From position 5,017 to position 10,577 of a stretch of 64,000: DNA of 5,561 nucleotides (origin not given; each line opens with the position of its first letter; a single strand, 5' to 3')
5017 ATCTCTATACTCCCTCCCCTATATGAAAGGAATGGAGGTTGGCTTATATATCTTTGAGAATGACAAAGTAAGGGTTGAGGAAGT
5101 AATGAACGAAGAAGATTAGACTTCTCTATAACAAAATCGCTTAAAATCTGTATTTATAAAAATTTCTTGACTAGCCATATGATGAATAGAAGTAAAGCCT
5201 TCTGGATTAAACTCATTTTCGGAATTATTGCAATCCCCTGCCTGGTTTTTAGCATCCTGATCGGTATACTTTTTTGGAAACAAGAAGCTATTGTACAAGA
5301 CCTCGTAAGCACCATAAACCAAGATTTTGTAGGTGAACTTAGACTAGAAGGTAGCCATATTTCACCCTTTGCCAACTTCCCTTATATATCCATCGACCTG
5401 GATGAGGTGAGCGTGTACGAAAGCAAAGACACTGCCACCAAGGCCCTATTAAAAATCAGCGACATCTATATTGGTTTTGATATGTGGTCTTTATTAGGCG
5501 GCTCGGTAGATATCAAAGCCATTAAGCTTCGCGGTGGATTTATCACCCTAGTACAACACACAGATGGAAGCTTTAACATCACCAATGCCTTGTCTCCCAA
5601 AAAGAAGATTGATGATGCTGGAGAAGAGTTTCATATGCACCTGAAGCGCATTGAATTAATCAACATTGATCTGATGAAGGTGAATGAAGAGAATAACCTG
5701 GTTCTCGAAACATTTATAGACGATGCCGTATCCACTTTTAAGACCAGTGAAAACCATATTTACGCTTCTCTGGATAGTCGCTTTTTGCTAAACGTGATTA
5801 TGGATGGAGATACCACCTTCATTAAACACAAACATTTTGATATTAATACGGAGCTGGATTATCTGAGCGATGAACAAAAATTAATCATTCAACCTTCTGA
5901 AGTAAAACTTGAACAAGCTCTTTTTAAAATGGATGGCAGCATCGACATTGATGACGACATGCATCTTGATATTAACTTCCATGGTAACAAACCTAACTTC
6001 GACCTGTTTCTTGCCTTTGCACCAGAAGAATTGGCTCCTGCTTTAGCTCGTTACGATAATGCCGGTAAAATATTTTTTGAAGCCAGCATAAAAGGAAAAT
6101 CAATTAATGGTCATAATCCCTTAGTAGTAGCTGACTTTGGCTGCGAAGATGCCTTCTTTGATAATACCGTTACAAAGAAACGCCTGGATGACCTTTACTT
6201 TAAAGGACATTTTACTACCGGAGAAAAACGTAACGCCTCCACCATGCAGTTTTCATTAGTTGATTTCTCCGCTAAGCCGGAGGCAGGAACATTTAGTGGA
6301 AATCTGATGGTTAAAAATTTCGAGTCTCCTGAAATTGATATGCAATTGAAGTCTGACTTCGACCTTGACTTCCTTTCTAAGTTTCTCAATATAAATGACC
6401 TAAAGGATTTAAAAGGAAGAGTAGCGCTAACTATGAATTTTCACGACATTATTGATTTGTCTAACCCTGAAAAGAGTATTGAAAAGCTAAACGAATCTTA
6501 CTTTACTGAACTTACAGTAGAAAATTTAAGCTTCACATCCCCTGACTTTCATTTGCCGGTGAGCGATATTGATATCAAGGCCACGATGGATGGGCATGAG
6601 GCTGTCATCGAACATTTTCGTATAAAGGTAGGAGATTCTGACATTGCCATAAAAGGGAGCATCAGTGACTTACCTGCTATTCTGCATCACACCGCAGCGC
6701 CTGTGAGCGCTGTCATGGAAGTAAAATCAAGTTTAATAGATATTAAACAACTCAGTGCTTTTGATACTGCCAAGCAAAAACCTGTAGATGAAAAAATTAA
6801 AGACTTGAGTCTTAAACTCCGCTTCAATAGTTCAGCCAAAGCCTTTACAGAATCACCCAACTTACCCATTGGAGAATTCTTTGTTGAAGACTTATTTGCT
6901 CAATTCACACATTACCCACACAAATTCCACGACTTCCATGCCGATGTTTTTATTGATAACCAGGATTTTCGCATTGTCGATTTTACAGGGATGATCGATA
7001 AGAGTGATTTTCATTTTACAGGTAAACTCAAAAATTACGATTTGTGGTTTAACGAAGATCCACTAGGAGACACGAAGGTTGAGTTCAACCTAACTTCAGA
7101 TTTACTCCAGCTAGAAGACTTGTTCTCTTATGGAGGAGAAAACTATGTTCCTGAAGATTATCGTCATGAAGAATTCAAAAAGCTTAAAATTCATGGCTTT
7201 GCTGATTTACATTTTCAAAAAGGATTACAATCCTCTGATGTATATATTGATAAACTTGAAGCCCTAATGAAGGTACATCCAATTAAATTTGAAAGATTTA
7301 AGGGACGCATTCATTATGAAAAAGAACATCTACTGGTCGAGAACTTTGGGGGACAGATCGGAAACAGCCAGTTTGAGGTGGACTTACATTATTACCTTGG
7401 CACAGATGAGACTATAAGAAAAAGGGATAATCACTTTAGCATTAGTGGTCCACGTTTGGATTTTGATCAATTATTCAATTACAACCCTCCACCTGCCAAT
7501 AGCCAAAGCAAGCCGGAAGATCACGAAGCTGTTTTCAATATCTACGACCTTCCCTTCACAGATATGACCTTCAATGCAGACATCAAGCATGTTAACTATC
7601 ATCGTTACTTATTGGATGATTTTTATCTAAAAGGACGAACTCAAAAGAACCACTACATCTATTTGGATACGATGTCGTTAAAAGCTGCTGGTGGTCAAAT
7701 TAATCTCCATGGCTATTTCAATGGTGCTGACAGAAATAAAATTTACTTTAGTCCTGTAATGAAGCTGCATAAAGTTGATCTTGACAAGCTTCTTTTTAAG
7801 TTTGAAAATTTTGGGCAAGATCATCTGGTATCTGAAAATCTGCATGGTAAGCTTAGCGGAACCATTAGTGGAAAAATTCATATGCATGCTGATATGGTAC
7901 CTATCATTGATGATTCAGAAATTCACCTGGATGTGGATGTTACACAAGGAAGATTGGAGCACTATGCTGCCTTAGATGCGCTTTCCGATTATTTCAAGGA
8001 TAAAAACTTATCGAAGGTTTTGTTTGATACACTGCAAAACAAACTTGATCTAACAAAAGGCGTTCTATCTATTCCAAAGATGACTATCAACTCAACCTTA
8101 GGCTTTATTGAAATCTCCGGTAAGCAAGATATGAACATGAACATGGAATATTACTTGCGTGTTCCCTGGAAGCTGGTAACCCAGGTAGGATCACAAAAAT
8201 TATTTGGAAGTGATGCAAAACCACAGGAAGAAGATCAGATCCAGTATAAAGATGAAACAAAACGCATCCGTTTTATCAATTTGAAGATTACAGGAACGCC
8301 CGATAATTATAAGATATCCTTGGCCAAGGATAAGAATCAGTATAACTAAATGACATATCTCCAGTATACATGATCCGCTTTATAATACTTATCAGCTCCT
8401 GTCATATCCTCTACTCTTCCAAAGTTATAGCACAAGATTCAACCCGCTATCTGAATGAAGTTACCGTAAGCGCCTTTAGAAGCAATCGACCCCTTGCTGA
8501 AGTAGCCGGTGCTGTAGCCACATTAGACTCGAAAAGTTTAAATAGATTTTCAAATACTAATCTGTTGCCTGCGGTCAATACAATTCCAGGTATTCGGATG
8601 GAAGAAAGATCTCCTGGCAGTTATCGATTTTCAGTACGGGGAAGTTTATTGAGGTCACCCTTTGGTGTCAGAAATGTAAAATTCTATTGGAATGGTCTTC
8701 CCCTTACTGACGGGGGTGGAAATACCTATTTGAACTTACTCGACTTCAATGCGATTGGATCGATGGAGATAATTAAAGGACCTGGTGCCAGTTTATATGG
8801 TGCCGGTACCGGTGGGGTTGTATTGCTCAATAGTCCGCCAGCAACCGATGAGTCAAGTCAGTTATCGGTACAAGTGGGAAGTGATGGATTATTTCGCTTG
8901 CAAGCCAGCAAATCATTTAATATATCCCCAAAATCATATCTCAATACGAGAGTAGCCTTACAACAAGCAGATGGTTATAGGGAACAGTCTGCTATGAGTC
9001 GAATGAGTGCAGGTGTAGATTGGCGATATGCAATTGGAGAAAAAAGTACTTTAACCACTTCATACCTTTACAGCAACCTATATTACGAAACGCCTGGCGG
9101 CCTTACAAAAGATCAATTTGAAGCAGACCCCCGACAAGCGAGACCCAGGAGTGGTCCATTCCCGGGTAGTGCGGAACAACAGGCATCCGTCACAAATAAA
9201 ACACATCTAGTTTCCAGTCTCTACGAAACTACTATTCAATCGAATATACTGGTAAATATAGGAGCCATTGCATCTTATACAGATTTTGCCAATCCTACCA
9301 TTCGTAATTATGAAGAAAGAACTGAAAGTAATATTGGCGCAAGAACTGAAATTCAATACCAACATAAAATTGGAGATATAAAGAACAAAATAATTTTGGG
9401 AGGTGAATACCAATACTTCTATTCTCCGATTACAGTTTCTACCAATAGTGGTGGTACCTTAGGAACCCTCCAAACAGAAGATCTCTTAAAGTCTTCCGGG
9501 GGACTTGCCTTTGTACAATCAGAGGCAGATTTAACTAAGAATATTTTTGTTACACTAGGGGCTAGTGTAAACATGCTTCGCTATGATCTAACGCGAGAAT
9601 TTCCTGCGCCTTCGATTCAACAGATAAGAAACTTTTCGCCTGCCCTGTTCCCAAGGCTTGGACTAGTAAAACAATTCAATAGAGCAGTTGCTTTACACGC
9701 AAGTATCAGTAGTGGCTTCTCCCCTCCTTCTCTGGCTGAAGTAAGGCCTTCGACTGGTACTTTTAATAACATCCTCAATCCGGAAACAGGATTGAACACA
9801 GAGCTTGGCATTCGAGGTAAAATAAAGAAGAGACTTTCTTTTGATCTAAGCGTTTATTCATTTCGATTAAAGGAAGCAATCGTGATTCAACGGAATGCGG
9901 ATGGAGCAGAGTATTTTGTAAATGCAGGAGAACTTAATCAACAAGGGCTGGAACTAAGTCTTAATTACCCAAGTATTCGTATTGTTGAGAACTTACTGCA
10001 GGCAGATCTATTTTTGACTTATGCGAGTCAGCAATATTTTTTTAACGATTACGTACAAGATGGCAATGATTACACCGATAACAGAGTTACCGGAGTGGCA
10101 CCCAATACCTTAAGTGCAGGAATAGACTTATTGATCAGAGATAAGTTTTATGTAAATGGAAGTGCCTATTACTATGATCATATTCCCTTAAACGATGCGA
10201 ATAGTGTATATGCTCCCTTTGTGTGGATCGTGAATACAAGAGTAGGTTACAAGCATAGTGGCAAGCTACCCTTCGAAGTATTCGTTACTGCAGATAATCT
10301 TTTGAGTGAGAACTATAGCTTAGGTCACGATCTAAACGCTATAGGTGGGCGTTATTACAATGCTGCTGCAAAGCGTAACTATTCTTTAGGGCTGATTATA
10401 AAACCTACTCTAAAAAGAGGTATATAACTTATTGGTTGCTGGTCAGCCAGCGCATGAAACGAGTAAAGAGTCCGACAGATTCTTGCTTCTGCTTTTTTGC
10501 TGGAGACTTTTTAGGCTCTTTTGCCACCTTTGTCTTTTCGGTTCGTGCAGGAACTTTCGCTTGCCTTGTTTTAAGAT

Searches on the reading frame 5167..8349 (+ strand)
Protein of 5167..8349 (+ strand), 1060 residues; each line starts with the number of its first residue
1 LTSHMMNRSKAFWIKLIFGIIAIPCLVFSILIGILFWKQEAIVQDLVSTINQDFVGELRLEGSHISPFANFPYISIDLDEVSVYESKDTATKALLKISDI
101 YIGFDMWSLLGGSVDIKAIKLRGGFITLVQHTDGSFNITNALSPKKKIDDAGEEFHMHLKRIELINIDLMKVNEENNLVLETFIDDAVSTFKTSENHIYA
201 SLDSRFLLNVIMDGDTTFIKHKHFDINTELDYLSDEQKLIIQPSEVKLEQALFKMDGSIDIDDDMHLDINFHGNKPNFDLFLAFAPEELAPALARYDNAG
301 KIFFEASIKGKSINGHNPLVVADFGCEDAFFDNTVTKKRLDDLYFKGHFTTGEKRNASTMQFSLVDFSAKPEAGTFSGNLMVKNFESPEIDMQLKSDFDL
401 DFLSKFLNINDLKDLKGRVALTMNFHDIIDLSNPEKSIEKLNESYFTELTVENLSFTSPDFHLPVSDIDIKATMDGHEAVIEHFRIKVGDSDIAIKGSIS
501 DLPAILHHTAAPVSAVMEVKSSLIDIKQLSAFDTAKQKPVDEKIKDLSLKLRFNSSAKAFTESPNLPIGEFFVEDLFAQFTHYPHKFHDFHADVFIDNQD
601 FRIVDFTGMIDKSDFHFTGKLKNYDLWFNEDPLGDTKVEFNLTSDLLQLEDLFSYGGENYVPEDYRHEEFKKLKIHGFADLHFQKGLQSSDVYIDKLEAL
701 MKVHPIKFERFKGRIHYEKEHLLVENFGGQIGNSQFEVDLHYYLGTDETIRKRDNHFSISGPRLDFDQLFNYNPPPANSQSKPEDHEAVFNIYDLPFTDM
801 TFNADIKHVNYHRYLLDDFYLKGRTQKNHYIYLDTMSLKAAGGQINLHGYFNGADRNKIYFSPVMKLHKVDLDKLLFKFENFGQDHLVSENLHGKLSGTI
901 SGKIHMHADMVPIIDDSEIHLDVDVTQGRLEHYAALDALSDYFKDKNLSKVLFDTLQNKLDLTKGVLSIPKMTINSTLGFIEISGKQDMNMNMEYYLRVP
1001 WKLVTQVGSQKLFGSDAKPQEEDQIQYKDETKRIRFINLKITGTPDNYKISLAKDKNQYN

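Call 37: search_protein_families(library=pfam, proteins=[window:5167-8349:+], max_evalue=0.0001)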
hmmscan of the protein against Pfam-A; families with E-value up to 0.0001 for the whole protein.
window:5167-8349:+ (1060 aa): 2 families
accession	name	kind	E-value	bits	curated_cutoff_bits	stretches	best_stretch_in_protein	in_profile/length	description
PF05359.17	DUF748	-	2.9e-07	29.4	50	1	8-166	9-161/1037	Domain of Unknown Function (DUF748)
PF05170.20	AsmA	-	5.5e-07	29.2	29.8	1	31-151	23-140/607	AsmA family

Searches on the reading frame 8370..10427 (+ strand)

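Call 37: search_protein_families(library=pfam, proteins=[window:8370-10427:+], max_evalue=0.0001)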
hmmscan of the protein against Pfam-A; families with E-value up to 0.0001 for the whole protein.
window:8370-10427:+ (685 aa): 2 families
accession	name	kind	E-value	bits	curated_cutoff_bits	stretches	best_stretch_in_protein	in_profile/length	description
PF00593.30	TonB_dep_Rec_b-barrel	-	1.5e-30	107.8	27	1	221-644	8-436/436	TonB dependent receptor-like, beta-barrel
PF07715.20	Plug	-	1.5e-16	61.3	23.9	1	42-149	2-105/107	TonB-dependent Receptor Plug Domain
